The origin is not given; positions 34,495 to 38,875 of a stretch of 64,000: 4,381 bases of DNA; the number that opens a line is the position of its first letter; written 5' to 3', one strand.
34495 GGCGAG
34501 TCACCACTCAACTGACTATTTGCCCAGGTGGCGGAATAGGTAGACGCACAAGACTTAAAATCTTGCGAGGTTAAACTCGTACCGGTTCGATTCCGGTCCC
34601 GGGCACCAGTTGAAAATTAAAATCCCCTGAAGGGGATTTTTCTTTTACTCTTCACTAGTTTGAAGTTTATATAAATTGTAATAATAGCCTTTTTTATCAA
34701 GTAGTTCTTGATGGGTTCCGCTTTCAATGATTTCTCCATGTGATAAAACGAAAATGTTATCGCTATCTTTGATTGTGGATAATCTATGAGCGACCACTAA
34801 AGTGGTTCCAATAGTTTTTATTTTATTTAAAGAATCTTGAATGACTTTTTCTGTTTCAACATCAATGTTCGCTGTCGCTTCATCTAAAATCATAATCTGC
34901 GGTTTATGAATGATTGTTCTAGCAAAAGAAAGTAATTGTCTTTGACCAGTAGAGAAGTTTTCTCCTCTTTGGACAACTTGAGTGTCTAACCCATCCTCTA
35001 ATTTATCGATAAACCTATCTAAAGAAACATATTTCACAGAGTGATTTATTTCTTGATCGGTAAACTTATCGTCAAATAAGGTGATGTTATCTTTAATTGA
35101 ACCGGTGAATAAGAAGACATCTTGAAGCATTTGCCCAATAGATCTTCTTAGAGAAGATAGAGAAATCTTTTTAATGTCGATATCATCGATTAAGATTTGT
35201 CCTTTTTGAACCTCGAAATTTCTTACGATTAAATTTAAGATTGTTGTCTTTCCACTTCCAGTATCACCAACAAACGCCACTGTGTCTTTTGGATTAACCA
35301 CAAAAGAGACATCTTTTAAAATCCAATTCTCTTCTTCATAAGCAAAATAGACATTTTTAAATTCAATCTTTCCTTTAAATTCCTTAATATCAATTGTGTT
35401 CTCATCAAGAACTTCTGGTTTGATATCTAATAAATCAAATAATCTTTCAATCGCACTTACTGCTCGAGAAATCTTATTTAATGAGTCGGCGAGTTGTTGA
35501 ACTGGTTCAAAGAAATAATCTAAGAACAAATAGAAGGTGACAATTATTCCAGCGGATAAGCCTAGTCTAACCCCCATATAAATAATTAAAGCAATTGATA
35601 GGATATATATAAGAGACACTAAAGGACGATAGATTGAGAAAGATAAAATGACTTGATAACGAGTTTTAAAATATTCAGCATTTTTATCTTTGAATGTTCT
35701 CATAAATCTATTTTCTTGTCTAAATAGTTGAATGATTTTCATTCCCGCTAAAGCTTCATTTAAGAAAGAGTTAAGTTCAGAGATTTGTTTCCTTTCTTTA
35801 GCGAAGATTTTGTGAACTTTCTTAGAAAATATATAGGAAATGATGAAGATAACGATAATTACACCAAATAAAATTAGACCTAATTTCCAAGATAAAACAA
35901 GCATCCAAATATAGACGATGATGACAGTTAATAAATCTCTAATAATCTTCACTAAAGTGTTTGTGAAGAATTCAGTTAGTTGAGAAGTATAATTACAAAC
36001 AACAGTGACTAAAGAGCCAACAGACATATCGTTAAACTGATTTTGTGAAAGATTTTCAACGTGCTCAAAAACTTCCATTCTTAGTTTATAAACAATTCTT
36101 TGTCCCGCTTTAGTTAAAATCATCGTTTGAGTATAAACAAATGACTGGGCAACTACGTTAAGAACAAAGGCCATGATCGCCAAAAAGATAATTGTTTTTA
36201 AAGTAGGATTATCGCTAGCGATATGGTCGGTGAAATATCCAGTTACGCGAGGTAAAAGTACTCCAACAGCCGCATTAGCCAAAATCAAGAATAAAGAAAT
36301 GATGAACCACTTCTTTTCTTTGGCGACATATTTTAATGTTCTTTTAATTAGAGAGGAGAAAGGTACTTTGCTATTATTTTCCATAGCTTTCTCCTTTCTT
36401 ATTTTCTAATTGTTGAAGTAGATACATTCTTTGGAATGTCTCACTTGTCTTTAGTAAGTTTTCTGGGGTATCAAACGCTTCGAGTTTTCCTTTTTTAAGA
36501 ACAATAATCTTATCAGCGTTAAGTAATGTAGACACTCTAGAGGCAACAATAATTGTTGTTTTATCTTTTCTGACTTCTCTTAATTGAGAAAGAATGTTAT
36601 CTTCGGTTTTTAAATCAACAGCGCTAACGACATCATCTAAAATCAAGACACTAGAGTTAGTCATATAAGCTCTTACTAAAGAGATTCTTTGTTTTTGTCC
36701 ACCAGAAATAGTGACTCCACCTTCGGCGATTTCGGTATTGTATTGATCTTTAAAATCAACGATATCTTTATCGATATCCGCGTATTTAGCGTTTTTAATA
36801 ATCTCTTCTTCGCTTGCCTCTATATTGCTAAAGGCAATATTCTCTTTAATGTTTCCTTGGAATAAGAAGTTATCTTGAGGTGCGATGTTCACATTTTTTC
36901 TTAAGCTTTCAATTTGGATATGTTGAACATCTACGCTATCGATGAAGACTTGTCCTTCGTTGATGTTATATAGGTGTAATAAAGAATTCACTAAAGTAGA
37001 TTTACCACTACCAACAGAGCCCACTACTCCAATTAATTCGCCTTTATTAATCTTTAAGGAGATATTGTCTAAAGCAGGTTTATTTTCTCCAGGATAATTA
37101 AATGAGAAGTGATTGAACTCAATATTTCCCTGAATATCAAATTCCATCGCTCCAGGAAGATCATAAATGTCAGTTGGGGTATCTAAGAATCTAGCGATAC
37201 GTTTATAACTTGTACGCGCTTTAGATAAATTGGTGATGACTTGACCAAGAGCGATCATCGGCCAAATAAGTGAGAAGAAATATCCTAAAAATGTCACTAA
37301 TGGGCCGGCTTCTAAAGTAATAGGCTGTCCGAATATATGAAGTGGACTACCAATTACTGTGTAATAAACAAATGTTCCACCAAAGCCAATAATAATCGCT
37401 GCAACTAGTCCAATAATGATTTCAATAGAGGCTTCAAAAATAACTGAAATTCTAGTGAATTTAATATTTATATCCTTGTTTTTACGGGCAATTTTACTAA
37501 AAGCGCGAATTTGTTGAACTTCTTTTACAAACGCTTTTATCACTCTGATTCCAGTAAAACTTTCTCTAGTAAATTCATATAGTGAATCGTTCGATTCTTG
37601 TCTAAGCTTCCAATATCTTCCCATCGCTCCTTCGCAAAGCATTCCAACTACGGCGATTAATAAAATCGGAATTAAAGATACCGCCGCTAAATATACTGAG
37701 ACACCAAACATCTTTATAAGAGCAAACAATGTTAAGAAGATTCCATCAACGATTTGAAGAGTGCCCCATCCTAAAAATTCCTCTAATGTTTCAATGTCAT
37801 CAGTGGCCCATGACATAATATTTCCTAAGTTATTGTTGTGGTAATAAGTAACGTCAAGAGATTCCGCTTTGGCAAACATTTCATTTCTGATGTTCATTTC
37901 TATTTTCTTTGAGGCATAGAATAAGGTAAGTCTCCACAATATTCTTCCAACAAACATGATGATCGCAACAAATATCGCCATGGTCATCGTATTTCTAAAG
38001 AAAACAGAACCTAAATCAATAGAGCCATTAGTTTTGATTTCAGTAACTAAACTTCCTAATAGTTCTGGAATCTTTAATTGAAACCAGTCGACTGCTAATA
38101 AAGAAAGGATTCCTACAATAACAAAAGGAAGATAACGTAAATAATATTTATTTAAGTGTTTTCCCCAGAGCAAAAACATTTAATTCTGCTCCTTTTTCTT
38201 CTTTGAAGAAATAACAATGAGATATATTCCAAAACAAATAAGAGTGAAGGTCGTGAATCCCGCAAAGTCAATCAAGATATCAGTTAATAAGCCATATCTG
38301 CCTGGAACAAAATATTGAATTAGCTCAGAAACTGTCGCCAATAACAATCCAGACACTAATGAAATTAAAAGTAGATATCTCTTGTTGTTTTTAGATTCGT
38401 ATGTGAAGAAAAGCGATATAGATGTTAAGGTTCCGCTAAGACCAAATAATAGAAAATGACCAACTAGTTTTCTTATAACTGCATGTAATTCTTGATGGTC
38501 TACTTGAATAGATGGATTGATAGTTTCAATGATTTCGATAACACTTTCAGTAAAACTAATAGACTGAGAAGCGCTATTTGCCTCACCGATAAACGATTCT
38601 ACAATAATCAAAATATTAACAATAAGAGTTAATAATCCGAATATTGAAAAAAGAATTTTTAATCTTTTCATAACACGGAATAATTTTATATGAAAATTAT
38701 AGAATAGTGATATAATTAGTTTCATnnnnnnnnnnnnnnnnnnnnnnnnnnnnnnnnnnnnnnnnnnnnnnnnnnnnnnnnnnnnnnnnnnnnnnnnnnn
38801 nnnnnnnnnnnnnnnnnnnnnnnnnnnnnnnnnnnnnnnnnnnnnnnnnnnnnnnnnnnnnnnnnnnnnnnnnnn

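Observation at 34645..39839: Heterodimeric ABC exporter + VanZ + kinase::NifU_C fusion gene cluster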

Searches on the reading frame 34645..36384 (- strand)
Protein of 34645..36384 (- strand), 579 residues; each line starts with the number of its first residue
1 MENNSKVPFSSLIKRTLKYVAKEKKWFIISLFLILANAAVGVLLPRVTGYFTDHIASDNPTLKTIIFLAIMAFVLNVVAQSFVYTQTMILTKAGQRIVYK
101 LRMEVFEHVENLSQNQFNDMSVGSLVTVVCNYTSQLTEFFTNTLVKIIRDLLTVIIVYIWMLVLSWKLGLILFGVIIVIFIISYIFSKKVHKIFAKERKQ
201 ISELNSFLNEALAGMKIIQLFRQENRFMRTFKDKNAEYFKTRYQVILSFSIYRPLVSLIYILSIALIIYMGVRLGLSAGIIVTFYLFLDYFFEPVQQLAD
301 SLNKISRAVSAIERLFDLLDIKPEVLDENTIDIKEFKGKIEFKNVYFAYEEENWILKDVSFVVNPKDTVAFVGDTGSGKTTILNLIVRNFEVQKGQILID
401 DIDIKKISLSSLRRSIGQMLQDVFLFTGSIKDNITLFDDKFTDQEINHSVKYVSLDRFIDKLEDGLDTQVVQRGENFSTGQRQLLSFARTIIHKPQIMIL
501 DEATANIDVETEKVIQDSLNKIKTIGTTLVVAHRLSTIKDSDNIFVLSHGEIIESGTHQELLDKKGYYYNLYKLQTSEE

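Call 3: search_protein_families(library=pfam, proteins=[window:34645-36384:-], max_evalue=0.01)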
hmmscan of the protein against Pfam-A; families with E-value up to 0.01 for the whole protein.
window:34645-36384:- (579 aa): 7 families
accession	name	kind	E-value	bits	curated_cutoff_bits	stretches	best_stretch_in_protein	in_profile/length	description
PF00664.28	ABC_membrane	-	7.2e-46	157.5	28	1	27-295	1-274/274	ABC transporter transmembrane region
PF00005.33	ABC_tran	-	3.9e-28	99.2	25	1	356-505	1-137/137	ABC transporter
PF13401.12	AAA_22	-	0.00049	20.9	27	1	369-507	8-96/130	AAA domain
PF13476.12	AAA_23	-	0.0012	20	27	0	366-386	19-39/201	AAA domain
PF03193.22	RsgA_GTPase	-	0.0032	17.8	30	1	344-397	85-137/174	RsgA GTPase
PF13555.12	AAA_29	-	0.0065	16.6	27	0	358-383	14-39/61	P-loop containing region of AAA domain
PF02367.23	TsaE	-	0.0092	16.4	26.6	0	360-394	15-49/128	Threonylcarbamoyl adenosine biosynthesis protein TsaE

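Call 4: search_protein_families(library=ncbifam, proteins=[window:34645-36384:-], max_evalue=0.01)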
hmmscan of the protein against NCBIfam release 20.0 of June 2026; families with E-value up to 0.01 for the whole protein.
window:34645-36384:- (579 aa): 186 families (the best 25 are shown)
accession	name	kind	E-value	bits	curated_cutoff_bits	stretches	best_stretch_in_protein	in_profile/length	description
TIGR02203.1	MsbA_lipidA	equivalog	2.4e-127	425.8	602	1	14-577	3-571/572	lipid A export permease/ATP-binding protein MsbA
NF008056.1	PRK10790.1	equivalog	3.3e-115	385.8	746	1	11-578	9-578/584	SmdB family multidrug efflux ABC transporter permease/ATP-binding protein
TIGR00958.1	3a01208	subfamily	4.3e-104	349.2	874.6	1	10-571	146-710/711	antigen peptide transporter 2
NF052233.1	CphA_assoc_ABC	equivalog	1.9e-100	337.3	880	1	17-577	175-745/766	cyanophycin metabolism-associated ABC transporter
TIGR01846.1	type_I_sec_HlyB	subfamily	4.2e-99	332.7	725.55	1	9-576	127-693/694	type I secretion system permease/ATPase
TIGR02204.1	MsbA_rel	hypoth_equivalog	1.5e-98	330.9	780.4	1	15-575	8-575/576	ABC transporter, permease/ATP-binding protein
NF008381.0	PRK11176.1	equivalog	1.5e-98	330.6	867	1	10-577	10-581/582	lipid A ABC transporter ATP-binding protein/permease MsbA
NF010178.0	PRK13657.1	equivalog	1.8e-97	327.2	733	1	13-575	7-570/588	glucan ABC transporter ATP-binding protein/ permease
NF045513.1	HepA_fam_ABC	equivalog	2.2e-97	327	725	1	55-575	84-609/610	heterocyst formation ABC transporter subunit HepA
TIGR03375.1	type_I_sec_LssB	subfamily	2.6e-94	316.9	693.1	1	59-564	182-691/696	type I secretion system permease/ATPase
TIGR03796.1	NHLM_micro_ABC1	equivalog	1.1e-90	304.8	853.3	1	15-571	144-708/710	NHLP family bacteriocin export ABC transporter peptidase/permease/ATPase subunit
NF000475.1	tet_ABC_46_B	exception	2.5e-89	300.4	1250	1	74-575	66-574/578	tetracycline efflux ABC transporter Tet(46) subunit B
TIGR03797.1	NHLM_micro_ABC2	equivalog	3.7e-88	296.7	709.4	1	17-575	127-685/686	NHLP bacteriocin export ABC transporter permease/ATPase subunit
TIGR01193.1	bacteriocin_ABC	subfamily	2.2e-78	264.5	523.85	1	32-573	159-707/708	peptide cleavage/export ABC transporter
TIGR02857.1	CydD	equivalog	3.3e-78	263.9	435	1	26-547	4-529/529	thiol reductant ABC exporter subunit CydD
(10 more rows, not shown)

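Call 32: search_solved_structures(query=window:34645-36381:-, max_evalue=1e-40)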
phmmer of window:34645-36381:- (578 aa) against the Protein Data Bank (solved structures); distinct sequences matched with E-value up to 1e-40: 247 (the best 60 are shown).
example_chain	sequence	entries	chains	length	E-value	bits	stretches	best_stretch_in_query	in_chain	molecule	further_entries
9ody_A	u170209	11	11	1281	1.4e-129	436.3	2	42-575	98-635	ATP-binding cassette, sub-family B (MDR/TAP), member 4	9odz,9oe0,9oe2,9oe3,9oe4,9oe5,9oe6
9oe1_A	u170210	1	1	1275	1.9e-129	435.9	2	42-575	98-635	ATP-binding cassette, sub-family B (MDR/TAP), member 4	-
6ujr_A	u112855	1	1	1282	5.6e-129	434.3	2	13-575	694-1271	ATP-dependent translocase ABCB1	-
6fn1_A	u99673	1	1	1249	7e-129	434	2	13-575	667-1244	Human-mouse chimeric ABCB1 (ABCBHM)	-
6ujw_A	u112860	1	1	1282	7.4e-129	433.9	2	13-575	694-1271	ATP-dependent translocase ABCB1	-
6fn4_A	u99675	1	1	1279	7.8e-129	433.8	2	13-575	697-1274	Apo form of Human-mouse chimeric ABCB1 (ABCB1HM) in complex with Antigen binding fragment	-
6ujt_A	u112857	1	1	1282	8.7e-129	433.7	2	13-575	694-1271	ATP-dependent translocase ABCB1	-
4m1m_A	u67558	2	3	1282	9.5e-129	433.6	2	13-575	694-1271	Multidrug resistance protein 1A | ATP-dependent translocase ABCB1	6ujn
4lsg_A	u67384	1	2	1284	9.6e-129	433.5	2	13-575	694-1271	Multidrug resistance protein 1A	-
3g5u_A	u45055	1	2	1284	9.6e-129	433.5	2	13-575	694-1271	Multidrug resistance protein 1a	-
6ujs_A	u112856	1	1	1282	9.9e-129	433.5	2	13-575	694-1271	ATP-dependent translocase ABCB1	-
6q81_A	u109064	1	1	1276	1.2e-128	433.3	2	13-575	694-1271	P-glycoprotein (ABCB1)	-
4m2s_A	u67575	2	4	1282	1.2e-128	433.2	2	13-575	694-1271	Multidrug resistance protein 1A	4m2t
5kpi_A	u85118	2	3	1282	1.2e-128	433.2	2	13-575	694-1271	Multidrug resistance protein 1A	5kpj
4q9h_A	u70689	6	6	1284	1.2e-128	433.2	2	13-575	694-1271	Multidrug resistance protein 1A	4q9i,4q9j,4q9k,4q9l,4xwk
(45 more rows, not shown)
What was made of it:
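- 34645..36384 (-): ABC-B half-transporter (TMD-NBD, 579 aa). It contributes the consensus ATP site: Walker B IMILDE and H-loop LVVAHR. Its signature motif is degenerate (FSTGQ). Best solved half-transporters are TM288, then 5mkk_A/6raf_A, then YheH/BmrD (call 32).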

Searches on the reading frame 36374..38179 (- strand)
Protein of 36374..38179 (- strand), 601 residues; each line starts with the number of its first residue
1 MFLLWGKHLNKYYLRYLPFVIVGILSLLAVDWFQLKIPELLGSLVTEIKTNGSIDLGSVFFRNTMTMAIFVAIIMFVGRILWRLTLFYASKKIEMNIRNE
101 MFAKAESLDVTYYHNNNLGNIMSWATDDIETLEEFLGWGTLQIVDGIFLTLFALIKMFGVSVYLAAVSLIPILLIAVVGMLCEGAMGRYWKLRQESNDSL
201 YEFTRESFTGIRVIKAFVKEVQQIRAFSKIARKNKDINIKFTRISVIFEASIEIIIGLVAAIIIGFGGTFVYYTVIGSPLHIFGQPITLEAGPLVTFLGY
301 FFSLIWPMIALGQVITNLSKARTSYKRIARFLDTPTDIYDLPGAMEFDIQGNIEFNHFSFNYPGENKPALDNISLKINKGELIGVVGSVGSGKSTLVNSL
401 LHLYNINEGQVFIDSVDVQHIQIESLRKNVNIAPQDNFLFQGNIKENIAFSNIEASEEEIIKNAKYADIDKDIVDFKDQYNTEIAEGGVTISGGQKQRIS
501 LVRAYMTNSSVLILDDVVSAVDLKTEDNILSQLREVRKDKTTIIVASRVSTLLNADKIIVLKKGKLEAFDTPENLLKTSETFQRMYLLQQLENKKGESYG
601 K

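Call 3: search_protein_families(library=pfam, proteins=[window:36374-38179:-], max_evalue=0.01)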
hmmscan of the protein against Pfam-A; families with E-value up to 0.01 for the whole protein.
window:36374-38179:- (601 aa): 9 families
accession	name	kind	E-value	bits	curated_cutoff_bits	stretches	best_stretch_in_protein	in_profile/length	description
PF00005.33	ABC_tran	-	5.4e-29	102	25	1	370-517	1-135/137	ABC transporter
PF00664.28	ABC_membrane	-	1.8e-25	90.6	28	1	21-271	2-250/274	ABC transporter transmembrane region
PF02463.25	SMC_N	-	4.6e-06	26.7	40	1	382-562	26-212/220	RecF/RecN/SMC N terminal domain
PF20720.3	nSTAND3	-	0.0048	17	27.2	0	370-413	7-51/155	Novel STAND NTPase 3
PF03193.22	RsgA_GTPase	-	0.0072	16.6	30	0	367-410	94-136/174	RsgA GTPase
PF13401.12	AAA_22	-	0.0078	17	27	0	382-414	7-40/130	AAA domain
PF02492.25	cobW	-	0.0083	16.2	20.7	0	383-402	3-22/180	CobW/HypB/UreG, nucleotide-binding domain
PF01926.29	MMR_HSR1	-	0.0089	16.6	21.9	0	383-403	2-22/113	50S ribosome-binding GTPase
PF00350.29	Dynamin_N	-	0.0097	16.4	27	0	383-468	1-80/168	Dynamin family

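Call 4: search_protein_families(library=ncbifam, proteins=[window:36374-38179:-], max_evalue=0.01)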
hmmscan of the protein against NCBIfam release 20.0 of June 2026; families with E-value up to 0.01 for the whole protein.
window:36374-38179:- (601 aa): 192 families (the best 25 are shown)
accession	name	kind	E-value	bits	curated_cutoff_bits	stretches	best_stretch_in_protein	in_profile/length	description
NF008055.0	PRK10789.1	equivalog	1.2e-107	360.8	845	1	12-594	14-576/590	SmdA family multidrug ABC transporter permease/ATP-binding protein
TIGR02204.1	MsbA_rel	hypoth_equivalog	1.1e-88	298.4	780.4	1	8-589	8-575/576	ABC transporter, permease/ATP-binding protein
TIGR01846.1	type_I_sec_HlyB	subfamily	4.4e-87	293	725.55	1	32-589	153-692/694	type I secretion system permease/ATPase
TIGR00958.1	3a01208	subfamily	1.8e-85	287.7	874.6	1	11-585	154-710/711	antigen peptide transporter 2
TIGR02203.1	MsbA_lipidA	equivalog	8e-83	278.8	602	1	65-589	58-569/572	lipid A export permease/ATP-binding protein MsbA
TIGR03375.1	type_I_sec_LssB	subfamily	6.1e-82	276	693.1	1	72-579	199-692/696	type I secretion system permease/ATPase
NF052233.1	CphA_assoc_ABC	equivalog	7.1e-82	275.9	880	1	78-594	244-748/766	cyanophycin metabolism-associated ABC transporter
NF000474.1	tet_ABC_46_A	exception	9.4e-78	262.1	1250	1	56-590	49-569/574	tetracycline efflux ABC transporter Tet(46) subunit A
NF045513.1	HepA_fam_ABC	equivalog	4e-77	260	725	1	71-589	103-609/610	heterocyst formation ABC transporter subunit HepA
NF008381.0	PRK11176.1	equivalog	9.6e-74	248.8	867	1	66-589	66-579/582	lipid A ABC transporter ATP-binding protein/permease MsbA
NF010178.0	PRK13657.1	equivalog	4.9e-69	233.3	733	1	27-593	28-574/588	glucan ABC transporter ATP-binding protein/ permease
TIGR03797.1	NHLM_micro_ABC2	equivalog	9e-69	232.7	709.4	1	67-585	181-681/686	NHLP bacteriocin export ABC transporter permease/ATPase subunit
TIGR03796.1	NHLM_micro_ABC1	equivalog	1.9e-66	224.7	853.3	1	33-585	169-708/710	NHLP family bacteriocin export ABC transporter peptidase/permease/ATPase subunit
TIGR02857.1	CydD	equivalog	1.8e-62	212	435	1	66-561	44-529/529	thiol reductant ABC exporter subunit CydD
TIGR01193.1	bacteriocin_ABC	subfamily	1.5e-60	205.5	523.85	1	89-585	223-705/708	peptide cleavage/export ABC transporter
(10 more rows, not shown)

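Call 31: search_solved_structures(query=window:36374-38176:-, max_evalue=1e-40)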
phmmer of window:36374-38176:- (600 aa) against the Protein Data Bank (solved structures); distinct sequences matched with E-value up to 1e-40: 207 (the best 60 are shown).
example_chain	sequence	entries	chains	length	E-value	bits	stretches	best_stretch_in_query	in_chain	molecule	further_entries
9ody_A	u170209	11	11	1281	1.5e-97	330.9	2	67-589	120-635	ATP-binding cassette, sub-family B (MDR/TAP), member 4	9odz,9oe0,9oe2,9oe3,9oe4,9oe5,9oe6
9oe1_A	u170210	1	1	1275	1.8e-97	330.6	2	67-589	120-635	ATP-binding cassette, sub-family B (MDR/TAP), member 4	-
6ujs_A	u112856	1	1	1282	2.6e-97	330.1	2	16-584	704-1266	ATP-dependent translocase ABCB1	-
6ujw_A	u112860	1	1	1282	2.6e-97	330.1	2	17-584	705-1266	ATP-dependent translocase ABCB1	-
9nfi_A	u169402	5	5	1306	3.3e-97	329.8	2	65-591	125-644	Permeability Glycoprotein (P-gp)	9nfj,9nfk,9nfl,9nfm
6ujr_A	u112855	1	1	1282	3.3e-97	329.7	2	17-584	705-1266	ATP-dependent translocase ABCB1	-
6ujt_A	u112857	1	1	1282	3.9e-97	329.5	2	17-584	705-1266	ATP-dependent translocase ABCB1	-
4ksb_A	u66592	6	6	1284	4.2e-97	329.4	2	17-584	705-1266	Multidrug resistance protein 1A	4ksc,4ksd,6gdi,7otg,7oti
4q9h_A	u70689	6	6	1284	4.3e-97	329.4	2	17-584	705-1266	Multidrug resistance protein 1A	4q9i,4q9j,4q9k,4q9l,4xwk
4lsg_A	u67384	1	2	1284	4.6e-97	329.3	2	17-584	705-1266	Multidrug resistance protein 1A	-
4m1m_A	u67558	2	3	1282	4.9e-97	329.2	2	17-584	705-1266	Multidrug resistance protein 1A | ATP-dependent translocase ABCB1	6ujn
6q81_A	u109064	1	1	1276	5.6e-97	329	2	17-581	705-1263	P-glycoprotein (ABCB1)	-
3g60_A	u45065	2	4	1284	5.9e-97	328.9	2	17-584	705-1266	Multidrug resistance protein 1a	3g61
3g5u_A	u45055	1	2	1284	6e-97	328.9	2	17-584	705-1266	Multidrug resistance protein 1a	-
5kpi_A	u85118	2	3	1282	6.3e-97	328.8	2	17-584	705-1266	Multidrug resistance protein 1A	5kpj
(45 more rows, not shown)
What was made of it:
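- Closest known: Heterodimeric ABC exporters with one degenerate ATP site. Same: The best solved half-transporter matches pair up A with YheI/TM287 and B with TM288/YheH (calls 31, 32).
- The ABC pair resembles multidrug exporters such as BmrCD (calls 31, 32).
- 36374..38179 (-): ABC-A half-transporter (601 aa). It contributes the degenerate ATP site: Walker B VLILDD (Glu to Asp) and H-loop IIVASR (His to Ser). Its signature motif is canonical (ISGGQ). Best solved half-transporters are YheI/BmrC and TM287 (call 31).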

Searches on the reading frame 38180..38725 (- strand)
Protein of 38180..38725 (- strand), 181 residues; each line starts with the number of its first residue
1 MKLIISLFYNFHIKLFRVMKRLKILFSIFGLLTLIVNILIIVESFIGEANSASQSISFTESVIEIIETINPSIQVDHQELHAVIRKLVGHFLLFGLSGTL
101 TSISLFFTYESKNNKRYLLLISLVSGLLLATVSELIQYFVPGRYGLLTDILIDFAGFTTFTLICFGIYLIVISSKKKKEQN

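Call 3: search_protein_families(library=pfam, proteins=[window:38180-38725:-], max_evalue=0.01)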
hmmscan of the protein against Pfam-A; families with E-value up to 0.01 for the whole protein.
window:38180-38725:- (181 aa): 1 family
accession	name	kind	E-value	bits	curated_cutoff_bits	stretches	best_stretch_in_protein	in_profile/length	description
PF04892.17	VanZ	-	1.3e-08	35.9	30.1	1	31-165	3-123/126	VanZ like family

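Call 4: search_protein_families(library=ncbifam, proteins=[window:38180-38725:-], max_evalue=0.01)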
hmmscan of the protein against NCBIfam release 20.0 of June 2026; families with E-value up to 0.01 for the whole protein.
window:38180-38725:- (181 aa): 1 family
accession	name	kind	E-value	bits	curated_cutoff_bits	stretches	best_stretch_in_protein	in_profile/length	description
NF037970.1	vanZ_1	subfamily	1e-12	48.7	20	1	49-156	10-108/109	VanZ family protein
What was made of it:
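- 38180..38725 (-): VanZ-family membrane protein, first gene of the minus-strand run. The real start is probably Met19 at 38671, giving 163 aa. Pfam and NCBIfam, calls 3 and 4.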
